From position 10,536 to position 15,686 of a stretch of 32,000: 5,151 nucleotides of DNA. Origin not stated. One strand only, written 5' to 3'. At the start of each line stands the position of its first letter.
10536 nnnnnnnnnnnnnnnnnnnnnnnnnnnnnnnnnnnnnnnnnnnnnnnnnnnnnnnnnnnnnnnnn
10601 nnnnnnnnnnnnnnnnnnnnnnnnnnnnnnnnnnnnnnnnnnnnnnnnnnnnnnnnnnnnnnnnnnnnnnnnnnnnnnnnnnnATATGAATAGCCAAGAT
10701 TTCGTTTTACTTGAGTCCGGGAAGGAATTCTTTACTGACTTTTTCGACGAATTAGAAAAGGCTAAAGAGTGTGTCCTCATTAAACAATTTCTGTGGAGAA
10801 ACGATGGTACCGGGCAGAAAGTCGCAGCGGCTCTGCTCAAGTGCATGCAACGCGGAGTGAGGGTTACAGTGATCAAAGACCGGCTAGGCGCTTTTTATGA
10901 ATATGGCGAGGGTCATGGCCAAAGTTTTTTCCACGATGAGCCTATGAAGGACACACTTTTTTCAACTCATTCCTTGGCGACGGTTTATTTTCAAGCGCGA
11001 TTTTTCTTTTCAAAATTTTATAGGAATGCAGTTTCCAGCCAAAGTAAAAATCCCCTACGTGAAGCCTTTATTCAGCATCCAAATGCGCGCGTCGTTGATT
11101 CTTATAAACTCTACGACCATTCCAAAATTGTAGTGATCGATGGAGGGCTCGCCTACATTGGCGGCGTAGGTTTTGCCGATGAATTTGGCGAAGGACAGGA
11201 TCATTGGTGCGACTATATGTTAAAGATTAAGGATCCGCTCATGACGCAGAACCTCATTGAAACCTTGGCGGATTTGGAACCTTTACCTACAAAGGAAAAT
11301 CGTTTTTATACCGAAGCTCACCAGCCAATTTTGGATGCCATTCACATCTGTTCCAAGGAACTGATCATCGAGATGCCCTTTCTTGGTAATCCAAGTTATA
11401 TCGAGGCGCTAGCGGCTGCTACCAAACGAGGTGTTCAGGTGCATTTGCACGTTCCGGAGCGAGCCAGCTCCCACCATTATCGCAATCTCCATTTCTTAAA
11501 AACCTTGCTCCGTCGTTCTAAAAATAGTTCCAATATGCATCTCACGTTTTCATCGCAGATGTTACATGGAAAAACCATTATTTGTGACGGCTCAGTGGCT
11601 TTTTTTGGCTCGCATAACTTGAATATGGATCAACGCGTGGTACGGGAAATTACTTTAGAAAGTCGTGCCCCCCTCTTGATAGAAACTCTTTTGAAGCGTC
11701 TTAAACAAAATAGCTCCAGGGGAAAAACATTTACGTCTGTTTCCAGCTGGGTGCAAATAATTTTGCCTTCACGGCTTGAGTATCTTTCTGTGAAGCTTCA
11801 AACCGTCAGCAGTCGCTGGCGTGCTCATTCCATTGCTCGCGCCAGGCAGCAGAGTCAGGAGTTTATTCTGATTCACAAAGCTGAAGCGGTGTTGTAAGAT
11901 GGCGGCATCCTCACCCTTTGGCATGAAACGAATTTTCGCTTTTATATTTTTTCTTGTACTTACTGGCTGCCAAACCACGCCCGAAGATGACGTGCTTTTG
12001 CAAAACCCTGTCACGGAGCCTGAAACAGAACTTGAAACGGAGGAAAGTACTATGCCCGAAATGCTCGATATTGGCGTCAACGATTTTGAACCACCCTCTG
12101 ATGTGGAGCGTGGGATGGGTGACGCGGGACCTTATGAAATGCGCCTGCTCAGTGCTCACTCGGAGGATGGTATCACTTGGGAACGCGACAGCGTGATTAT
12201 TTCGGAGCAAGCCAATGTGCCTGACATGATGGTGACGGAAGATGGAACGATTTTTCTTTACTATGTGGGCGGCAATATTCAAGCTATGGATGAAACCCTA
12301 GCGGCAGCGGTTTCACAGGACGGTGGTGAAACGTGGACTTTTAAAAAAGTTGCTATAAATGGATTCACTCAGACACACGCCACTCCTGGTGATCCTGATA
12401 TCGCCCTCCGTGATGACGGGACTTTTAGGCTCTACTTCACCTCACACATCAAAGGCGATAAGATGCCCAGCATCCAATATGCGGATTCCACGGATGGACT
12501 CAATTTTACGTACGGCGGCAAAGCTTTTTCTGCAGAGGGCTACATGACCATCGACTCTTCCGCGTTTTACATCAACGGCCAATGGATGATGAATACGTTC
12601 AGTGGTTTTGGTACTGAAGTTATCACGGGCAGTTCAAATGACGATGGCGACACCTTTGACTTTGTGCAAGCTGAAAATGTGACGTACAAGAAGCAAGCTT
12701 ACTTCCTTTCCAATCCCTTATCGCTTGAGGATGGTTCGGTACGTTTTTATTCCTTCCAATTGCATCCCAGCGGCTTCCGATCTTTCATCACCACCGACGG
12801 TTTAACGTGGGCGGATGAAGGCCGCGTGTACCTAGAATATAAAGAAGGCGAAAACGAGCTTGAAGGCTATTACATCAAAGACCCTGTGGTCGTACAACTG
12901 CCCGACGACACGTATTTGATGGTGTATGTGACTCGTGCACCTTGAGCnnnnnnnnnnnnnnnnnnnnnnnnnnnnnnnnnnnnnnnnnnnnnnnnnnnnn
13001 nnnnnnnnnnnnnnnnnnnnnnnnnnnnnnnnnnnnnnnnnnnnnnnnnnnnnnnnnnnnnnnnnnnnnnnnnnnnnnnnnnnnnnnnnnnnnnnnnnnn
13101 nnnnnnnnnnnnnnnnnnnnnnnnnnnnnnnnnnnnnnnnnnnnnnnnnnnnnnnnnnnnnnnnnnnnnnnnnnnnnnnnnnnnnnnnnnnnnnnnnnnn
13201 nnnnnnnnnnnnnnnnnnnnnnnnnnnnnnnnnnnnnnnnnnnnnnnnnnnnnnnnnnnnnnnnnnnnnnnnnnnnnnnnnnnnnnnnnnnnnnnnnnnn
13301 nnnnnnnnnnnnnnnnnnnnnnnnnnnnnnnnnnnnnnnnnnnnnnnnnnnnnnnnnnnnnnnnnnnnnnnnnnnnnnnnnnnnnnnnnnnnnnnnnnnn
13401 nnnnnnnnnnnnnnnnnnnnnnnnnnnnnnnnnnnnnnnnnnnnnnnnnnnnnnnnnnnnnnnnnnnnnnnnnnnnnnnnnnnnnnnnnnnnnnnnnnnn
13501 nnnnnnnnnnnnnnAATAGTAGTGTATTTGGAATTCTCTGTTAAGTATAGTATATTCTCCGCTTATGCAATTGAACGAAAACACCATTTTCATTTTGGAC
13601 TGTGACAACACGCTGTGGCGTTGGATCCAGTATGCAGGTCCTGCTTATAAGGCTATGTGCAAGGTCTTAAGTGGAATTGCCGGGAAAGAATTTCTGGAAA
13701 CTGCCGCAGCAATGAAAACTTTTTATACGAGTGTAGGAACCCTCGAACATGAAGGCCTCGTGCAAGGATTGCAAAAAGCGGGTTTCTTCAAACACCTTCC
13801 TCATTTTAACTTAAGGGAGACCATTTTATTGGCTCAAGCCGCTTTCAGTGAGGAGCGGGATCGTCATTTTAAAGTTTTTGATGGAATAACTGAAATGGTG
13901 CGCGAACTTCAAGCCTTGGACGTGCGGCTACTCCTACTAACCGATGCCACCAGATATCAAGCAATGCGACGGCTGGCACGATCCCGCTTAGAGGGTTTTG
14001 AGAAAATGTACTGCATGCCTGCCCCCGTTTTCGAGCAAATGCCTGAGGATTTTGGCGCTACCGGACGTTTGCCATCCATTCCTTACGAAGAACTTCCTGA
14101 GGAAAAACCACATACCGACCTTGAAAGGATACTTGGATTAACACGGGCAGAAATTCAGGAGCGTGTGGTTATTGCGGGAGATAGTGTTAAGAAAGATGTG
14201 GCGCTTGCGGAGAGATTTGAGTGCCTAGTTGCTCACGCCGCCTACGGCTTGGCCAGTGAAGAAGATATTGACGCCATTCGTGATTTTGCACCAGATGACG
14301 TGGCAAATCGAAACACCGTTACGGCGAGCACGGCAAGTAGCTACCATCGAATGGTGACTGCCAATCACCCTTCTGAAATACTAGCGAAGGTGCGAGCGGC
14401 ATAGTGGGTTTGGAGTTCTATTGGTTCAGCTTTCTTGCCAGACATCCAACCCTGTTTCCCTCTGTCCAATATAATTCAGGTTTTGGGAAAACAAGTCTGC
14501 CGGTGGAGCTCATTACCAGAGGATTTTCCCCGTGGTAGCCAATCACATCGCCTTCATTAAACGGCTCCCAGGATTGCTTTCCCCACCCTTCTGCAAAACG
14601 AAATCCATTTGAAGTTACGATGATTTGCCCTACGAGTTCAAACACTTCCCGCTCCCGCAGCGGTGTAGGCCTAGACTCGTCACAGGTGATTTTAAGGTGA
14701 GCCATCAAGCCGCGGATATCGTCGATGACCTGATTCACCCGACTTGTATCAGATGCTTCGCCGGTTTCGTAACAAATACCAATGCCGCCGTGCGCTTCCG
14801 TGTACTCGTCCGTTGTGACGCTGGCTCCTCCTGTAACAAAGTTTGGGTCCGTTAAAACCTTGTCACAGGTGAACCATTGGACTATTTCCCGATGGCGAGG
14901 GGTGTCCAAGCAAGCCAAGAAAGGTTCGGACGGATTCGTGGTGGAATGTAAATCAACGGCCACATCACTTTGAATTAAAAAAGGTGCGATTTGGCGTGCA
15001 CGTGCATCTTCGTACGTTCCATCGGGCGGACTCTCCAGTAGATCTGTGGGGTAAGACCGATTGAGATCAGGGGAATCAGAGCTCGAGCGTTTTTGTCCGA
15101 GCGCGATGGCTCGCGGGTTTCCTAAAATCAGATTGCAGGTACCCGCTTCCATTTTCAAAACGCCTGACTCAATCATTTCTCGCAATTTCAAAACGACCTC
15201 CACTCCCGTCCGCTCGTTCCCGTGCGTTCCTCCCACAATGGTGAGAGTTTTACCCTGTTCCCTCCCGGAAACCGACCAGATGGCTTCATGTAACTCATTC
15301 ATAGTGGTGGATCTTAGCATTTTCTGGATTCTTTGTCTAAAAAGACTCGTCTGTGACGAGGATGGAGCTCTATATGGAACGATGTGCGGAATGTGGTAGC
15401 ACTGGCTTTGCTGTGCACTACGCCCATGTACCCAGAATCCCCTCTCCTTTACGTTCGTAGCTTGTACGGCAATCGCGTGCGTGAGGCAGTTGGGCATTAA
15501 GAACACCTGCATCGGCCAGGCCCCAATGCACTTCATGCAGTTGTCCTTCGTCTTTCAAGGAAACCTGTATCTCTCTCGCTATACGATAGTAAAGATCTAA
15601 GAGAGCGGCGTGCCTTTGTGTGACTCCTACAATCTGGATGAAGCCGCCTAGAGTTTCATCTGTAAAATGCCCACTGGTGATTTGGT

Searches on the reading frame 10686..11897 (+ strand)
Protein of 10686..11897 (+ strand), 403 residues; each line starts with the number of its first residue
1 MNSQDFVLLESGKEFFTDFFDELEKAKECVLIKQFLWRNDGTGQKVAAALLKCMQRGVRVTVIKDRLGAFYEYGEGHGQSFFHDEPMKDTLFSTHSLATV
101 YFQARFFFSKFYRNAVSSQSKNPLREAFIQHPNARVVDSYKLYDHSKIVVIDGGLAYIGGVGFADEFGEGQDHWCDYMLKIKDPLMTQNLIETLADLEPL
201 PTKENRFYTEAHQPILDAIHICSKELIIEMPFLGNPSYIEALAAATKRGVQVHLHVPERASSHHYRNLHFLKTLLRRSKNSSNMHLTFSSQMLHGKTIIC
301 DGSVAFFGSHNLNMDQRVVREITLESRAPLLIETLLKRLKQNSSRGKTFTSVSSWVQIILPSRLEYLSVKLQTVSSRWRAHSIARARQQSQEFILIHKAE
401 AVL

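Call 9: search_protein_families(library=pfam, proteins=[window:10686-11897:+], max_evalue=0.001)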
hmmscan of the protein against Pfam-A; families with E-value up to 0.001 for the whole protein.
window:10686-11897:+ (403 aa): 2 families
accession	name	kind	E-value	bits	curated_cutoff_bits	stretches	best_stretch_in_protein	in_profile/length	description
PF13091.12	PLDc_2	-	5e-22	78.6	27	2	215-324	1-113/132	PLD-like domain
PF00614.28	PLDc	-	8.1e-07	29.3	21.9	0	142-161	3-22/28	Phospholipase D Active site motif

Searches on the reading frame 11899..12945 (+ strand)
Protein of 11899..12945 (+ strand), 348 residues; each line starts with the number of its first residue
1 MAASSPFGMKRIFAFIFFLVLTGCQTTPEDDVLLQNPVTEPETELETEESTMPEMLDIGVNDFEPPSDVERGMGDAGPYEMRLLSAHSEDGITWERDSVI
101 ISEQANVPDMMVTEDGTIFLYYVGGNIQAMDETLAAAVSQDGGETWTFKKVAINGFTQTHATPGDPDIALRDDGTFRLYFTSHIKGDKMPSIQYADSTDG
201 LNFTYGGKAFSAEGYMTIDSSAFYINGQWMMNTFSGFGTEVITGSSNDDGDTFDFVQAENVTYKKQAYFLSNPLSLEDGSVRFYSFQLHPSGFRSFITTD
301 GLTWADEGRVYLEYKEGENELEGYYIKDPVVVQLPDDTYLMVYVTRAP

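Call 9: search_protein_families(library=pfam, proteins=[window:11899-12945:+], max_evalue=0.001)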
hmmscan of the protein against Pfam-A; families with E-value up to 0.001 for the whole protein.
window:11899-12945:+ (348 aa): 2 families
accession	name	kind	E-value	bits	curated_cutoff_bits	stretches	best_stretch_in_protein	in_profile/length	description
PF13088.12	BNR_2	-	2.2e-08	34.3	31.4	1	93-263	31-208/277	BNR repeat-like domain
PF19499.4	DUF6034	-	0.00094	18.6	27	0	9-56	1-49/481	Family of unknown function (DUF6034)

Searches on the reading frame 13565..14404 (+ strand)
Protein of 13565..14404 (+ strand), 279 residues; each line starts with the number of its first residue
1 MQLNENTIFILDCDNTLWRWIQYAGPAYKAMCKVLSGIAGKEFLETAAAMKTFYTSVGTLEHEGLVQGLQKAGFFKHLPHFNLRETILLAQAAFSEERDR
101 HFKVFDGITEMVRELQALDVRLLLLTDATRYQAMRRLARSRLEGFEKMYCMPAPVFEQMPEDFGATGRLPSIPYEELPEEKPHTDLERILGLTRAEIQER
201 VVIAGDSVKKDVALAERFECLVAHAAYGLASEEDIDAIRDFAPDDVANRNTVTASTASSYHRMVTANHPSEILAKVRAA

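Call 9: search_protein_families(library=pfam, proteins=[window:13565-14404:+], max_evalue=0.001)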
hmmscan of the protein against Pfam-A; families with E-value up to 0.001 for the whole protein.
window:13565-14404:+ (279 aa): 2 families
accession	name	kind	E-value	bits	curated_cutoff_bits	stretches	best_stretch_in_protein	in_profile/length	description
PF00702.32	Hydrolase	-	3.5e-06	28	26.4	1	8-143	3-136/191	haloacid dehalogenase-like hydrolase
PF13419.12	HAD_2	-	4.9e-06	27.2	23.8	1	68-150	42-127/178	Haloacid dehalogenase-like hydrolase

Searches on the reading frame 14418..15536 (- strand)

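Call 9: search_protein_families(library=pfam, proteins=[window:14418-15536:-], max_evalue=0.001)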
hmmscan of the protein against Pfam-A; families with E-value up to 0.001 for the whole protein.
window:14418-15536:- (372 aa): 2 families
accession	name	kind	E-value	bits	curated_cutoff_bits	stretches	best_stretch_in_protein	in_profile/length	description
PF24827.1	AstE_AspA_cat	-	7.4e-23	81.5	25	1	94-265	1-174/192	Succinylglutamate desuccinylase/Aspartoacylase catalytic domain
PF04952.20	AstE_AspA_hybrid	-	0.00081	19.8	25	0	296-356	3-64/76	AstE/AspA barrel-sandwich hybrid domain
